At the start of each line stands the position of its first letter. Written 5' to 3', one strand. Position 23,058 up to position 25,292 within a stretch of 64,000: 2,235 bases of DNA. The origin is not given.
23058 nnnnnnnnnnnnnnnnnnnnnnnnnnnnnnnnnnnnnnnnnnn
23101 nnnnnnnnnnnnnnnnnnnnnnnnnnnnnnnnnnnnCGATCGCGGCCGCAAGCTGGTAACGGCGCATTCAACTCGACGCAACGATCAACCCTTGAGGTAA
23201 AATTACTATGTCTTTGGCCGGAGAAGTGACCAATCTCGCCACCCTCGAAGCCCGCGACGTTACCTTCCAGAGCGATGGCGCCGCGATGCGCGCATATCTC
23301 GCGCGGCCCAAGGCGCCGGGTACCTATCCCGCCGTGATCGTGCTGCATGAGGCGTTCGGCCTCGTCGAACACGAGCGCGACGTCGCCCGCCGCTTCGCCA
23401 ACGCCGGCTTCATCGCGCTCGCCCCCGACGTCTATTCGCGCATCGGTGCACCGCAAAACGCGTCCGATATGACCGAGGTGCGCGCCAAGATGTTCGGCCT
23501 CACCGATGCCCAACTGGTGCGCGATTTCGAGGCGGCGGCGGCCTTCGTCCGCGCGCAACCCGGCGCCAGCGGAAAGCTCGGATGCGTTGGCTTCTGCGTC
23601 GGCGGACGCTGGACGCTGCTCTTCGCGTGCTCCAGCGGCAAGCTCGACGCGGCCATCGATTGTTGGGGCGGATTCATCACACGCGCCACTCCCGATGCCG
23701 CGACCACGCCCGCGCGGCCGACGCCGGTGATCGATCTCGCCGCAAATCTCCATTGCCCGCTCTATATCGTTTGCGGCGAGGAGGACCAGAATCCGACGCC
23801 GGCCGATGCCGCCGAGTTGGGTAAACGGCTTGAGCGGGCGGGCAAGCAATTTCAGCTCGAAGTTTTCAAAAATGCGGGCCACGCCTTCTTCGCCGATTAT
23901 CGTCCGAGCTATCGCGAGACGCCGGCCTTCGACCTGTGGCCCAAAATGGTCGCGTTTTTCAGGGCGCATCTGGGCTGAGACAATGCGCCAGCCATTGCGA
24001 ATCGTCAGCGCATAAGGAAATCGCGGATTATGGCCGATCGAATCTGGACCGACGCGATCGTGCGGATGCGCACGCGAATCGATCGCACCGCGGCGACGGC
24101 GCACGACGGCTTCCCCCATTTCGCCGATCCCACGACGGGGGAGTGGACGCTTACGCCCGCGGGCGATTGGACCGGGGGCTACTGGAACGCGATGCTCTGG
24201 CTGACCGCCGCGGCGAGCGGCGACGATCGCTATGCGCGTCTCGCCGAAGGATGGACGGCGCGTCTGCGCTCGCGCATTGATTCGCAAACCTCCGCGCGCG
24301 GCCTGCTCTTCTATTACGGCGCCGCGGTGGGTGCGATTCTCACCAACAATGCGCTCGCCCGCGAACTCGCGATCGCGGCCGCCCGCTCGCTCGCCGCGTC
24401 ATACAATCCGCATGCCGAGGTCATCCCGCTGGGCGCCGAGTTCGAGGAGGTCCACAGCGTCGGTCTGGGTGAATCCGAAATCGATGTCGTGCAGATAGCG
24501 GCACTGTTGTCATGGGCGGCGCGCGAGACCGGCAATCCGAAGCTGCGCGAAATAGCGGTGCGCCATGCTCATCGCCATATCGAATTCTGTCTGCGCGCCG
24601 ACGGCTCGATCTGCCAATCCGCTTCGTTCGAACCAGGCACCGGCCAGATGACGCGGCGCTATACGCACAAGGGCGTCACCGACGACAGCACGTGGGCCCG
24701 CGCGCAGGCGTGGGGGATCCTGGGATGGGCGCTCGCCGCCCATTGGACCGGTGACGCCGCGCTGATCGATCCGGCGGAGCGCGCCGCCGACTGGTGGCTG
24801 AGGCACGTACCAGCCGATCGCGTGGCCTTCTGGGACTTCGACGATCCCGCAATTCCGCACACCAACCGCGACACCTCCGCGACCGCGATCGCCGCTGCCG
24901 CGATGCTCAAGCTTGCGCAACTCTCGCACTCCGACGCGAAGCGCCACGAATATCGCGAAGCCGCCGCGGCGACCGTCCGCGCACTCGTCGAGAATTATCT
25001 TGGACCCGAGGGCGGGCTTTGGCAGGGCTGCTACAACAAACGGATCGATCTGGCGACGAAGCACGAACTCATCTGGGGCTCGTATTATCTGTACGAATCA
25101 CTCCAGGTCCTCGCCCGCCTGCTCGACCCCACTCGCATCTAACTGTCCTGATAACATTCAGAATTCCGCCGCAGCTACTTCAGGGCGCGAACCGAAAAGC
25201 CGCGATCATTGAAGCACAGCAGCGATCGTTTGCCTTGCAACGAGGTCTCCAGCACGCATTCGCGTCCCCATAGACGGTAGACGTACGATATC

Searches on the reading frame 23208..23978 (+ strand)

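Call 64: search_protein_families(library=pfam, proteins=[window:23208-23978:+], max_evalue=0.0001)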
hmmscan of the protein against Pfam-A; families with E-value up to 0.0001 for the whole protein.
window:23208-23978:+ (256 aa): 3 families
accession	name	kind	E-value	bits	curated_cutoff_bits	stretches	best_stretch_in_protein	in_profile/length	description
PF01738.24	DLH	-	1.4e-50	172.3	21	1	27-254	1-216/217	Dienelactone hydrolase family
PF08840.17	BAAT_C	-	8.1e-10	39.5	20.9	0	107-157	6-57/210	BAAT / Acyl-CoA thioester hydrolase C terminal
PF00326.27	Peptidase_S9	-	2e-07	31.1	22.6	1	178-228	138-190/213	Prolyl oligopeptidase family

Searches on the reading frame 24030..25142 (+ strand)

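Call 64: search_protein_families(library=pfam, proteins=[window:24030-25142:+], max_evalue=0.0001)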
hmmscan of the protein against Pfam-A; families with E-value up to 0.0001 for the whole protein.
window:24030-25142:+ (370 aa): 1 family
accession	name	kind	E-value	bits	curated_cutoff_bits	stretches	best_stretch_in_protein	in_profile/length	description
PF07470.19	Glyco_hydro_88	-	9.2e-06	25.3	26.6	0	159-341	139-321/352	Glycosyl Hydrolase Family 88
